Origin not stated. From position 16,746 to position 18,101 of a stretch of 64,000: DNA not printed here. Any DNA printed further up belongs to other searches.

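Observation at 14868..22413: At least five ±1 frameshifts concentrated in conjugation genes (trbC, traG, traF, trbI twice) while all other long genes are intact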

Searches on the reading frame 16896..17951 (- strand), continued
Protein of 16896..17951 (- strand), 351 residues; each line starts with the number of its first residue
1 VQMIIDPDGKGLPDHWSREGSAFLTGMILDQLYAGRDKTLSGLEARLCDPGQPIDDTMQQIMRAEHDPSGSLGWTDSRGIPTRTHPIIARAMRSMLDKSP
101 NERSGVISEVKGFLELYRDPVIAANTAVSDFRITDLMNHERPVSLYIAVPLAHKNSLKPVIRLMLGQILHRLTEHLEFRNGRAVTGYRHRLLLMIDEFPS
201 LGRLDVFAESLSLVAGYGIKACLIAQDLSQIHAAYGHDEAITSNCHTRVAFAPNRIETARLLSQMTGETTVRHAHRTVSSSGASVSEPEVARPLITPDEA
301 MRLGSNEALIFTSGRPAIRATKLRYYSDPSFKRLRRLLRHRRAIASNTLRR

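Call 69: search_protein_families(library=ncbifam, proteins=[L005:2711-3841:+, L005:4299-4904:+, L005:4901-5320:+, L005:5307-6341:+, L005:6334-8442:+, L005:8439-8882:+, L005:9901-10251:+, L005:13141-13890:+, L005:14141-15355:+, L005:3875-4120:+], max_evalue=0.001)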
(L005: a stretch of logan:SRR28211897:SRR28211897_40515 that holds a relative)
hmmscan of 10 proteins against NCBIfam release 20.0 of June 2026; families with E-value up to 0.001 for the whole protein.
L005:2711-3841:+ (376 aa): 6 families
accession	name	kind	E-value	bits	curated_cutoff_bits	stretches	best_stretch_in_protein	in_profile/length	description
NF010405.0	PRK13831.1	subfamily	8.5e-60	202.9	386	1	167-374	236-431/433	IncP-type conjugal transfer protein TrbI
NF038091.1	T4SS_VirB10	equivalog_domain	4.2e-36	124.4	220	1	174-374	9-195/197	type IV secretion system protein VirB10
NF038092.1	T4SS_ComB10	equivalog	1.5e-30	106.2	300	1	175-373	23-214/225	DNA type IV secretion system protein ComB10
NF033900.0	T4SS_IcmE_DotG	equivalog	3.5e-14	51.9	750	1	132-368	779-1006/1008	type IVB secretion system protein DotG/IcmE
NF010429.0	PRK13855.1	equivalog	8.4e-14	51.6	374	1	173-308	179-314/377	type IV secretion system protein VirB10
NF041422.1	VirB10_subf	subfamily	3.6e-08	33.4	400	1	181-291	220-332/404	VirB10/TraB/TrbI family type IV secretion system protein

L005:4299-4904:+ (201 aa): 4 families
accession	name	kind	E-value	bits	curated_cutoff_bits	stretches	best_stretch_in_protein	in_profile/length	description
TIGR02771.1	TraF_Ti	equivalog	4e-30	104.6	100.25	1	34-201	7-171/171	conjugative transfer signal peptidase TraF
NF010459.0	PRK13884.1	subfamily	3.7e-26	91.7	156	1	39-201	15-178/178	conjugal transfer peptidase TraF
NF010412.0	PRK13838.1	subfamily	4.2e-25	88.2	186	1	36-201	12-175/177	conjugal transfer pilin processing protease TraF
TIGR02227.1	sigpep_I_bact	equivalog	4.2e-11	43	47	1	111-197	71-156/162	signal peptidase I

L005:4901-5320:+ (139 aa): 0 families

L005:5307-6341:+ (344 aa): 2 families
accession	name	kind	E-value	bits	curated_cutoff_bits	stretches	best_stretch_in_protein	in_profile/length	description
NF041267.1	relax_RlxS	exception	1.7e-56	192.2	850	1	31-320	25-317/654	relaxase/mobilization nuclease RlxS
NF041499.3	MobP3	subfamily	1.1e-07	31.8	150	1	84-186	41-154/315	MobP3 family relaxase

L005:6334-8442:+ (702 aa): 9 families
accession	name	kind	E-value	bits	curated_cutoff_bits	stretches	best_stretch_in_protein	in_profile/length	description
NF010450.0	PRK13876.1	subfamily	2.2e-161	538.4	674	1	26-655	11-596/667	IncP-type conjugal transfer protein TraG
NF010453.0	PRK13880.1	subfamily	1.3e-157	525.7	586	1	21-634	20-625/630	conjugal transfer coupling protein TraG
NF010472.0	PRK13897.1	equivalog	4.3e-64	217.2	728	1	185-654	152-601/657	type IV secretion system component VirD4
NF010424.0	PRK13850.1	equivalog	1.7e-57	195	681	2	391-657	320-588/670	type IV secretion system ATPase VirD4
NF045973.1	conju_CD1115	equivalog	8e-47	160.1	250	1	187-606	20-437/442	VirD4-like conjugal transfer protein, CD1115 family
NF010394.0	PRK13822.1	subfamily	4.1e-30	105.1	443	2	406-610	425-627/643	conjugal transfer coupling protein TraG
TIGR02767.1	TraG-Ti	equivalog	1.9e-21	76.5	686.2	1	185-605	205-609/623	Ti-type conjugative transfer system protein TraG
TIGR02759.1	TraD_Ftype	equivalog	1.8e-14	53.4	521.35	1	408-607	354-554/566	type IV conjugative transfer system coupling protein TraD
TIGR03743.1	SXT_TraD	subfamily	7.3e-06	24.7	366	0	467-563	485-583/636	conjugative transfer system coupling protein TraD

L005:8439-8882:+ (147 aa): 0 families

L005:9901-10251:+ (116 aa): 2 families
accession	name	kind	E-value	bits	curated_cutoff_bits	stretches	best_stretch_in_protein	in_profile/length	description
NF010445.0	PRK13871.1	equivalog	6.5e-11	42.5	211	1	20-114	12-106/135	conjugal transfer pilin TrbC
NF010467.0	PRK13892.1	equivalog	6.1e-08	32.7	179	1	26-111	27-113/145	conjugal transfer system pilin TrbC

L005:13141-13890:+ (249 aa): 4 families
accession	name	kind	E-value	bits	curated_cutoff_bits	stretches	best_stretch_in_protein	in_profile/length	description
TIGR02780.1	TrbJ_Ti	equivalog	2.5e-27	95.9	100.55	1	20-237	22-247/253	P-type conjugative transfer protein TrbJ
NF010448.0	PRK13874.1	subfamily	4.6e-19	68.4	225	1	12-230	10-232/246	conjugal transfer protein TrbJ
NF010416.0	PRK13842.1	subfamily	1.5e-13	50.6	360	1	46-232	62-254/267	conjugal transfer protein TrbJ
NF010452.0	PRK13879.1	equivalog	0.00083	18.6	286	0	50-227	51-242/255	P-type conjugative transfer protein TrbJ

L005:14141-15355:+ (404 aa): 3 families
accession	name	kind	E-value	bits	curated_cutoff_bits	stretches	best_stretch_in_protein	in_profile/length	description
TIGR02783.1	TrbL_P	equivalog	7.3e-39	133.9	128.85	1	3-227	7-228/298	P-type conjugative transfer protein TrbL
NF010415.0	PRK13841.1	subfamily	6.3e-11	42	517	1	8-210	37-234/393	conjugal transfer protein TrbL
NF010449.0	PRK13875.1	subfamily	1.8e-08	33.9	442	1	32-335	36-344/443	conjugal transfer protein TrbL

L005:3875-4120:+ (81 aa): 0 families

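Call 72: find_encoding_contigs(protein=P0009, flank=10000, max_places=2)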
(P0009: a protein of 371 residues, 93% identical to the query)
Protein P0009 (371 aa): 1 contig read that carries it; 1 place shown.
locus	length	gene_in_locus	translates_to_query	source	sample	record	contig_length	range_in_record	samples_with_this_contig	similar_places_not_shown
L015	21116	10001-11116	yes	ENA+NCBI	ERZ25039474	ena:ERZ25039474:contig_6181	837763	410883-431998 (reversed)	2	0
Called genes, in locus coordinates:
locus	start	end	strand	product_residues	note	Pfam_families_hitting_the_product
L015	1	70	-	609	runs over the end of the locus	PF05227:CHASE3, PF00512:HisKA, PF02518:HATPase_c, PF00072:Response_reg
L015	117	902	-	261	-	PF22624:AASDHPPT_N, PF01648:ACPS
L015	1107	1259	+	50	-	PF11752:DUF3309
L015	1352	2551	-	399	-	PF04909:Amidohydro_2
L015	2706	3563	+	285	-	PF00296:Bac_luciferase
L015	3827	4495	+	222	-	PF04335:VirB8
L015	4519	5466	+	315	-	PF03524:CagX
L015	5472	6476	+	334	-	PF03743:TrbI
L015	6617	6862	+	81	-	-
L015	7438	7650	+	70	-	PF10502:Peptidase_S26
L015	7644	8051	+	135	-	PF06412:TraD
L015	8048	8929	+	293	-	PF03432:Relaxase (weak)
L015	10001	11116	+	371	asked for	PF02534:T4SS-DNA_transf, PF10412:TrwB_AAD_bind, PF12696:TraG-D_C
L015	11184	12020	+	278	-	-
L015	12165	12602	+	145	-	PF00437:T2SSE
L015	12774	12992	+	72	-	PF04956:TrbC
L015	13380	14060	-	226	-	-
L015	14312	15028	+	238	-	-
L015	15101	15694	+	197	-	-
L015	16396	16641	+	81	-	-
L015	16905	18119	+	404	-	PF04610:TrbL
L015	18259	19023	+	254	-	PF16793:RepB_primase, PF22448:RepB_primase_C (faint)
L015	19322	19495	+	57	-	-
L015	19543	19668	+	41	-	PF00436:SSB (weak)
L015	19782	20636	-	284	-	PF13276:HTH_21, PF00665:rve, PF13683:rve_3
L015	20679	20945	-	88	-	PF01527:HTH_Tnp_1, PF13384:HTH_23 (weak), PF13551:HTH_29 (weak), PF13518:HTH_28 (weak)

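Call 77: find_related_loci(query=window:16896-17951:-, collection=metagenome_contigs, flank=10000)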
Query window:16896-17951:- (351 aa) in metagenome_contigs; peptide patterns used: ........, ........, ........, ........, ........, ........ (x = any residue, [..] = any of these).
315 stretches matched a pattern; 171 encode a relative of the query (tblastn E <= 1e-3); the best 80 are kept; 80 distinct loci.
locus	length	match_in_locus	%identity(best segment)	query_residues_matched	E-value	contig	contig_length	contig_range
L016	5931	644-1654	97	1-337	0e+0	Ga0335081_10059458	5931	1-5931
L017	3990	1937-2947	97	1-337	0e+0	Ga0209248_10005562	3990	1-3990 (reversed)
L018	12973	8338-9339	98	1-334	0e+0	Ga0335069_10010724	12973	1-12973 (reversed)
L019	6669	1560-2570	96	1-337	0e+0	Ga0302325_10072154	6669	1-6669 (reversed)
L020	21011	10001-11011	94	1-337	0e+0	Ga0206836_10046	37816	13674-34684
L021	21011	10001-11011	91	1-337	0e+0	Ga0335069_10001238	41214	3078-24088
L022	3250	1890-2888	93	1-333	0e+0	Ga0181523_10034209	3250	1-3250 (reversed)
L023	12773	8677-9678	90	1-334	0e+0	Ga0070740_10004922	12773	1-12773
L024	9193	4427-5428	90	1-334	0e+0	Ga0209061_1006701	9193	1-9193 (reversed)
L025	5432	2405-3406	90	1-334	0e+0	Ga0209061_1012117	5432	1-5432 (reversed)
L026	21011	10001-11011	88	1-337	0e+0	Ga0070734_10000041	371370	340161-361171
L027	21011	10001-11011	88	1-337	0e+0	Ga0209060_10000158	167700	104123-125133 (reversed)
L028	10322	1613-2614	90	1-334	0e+0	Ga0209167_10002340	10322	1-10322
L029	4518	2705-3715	88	1-337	0e+0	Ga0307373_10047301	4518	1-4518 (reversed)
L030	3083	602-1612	90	1-337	0e+0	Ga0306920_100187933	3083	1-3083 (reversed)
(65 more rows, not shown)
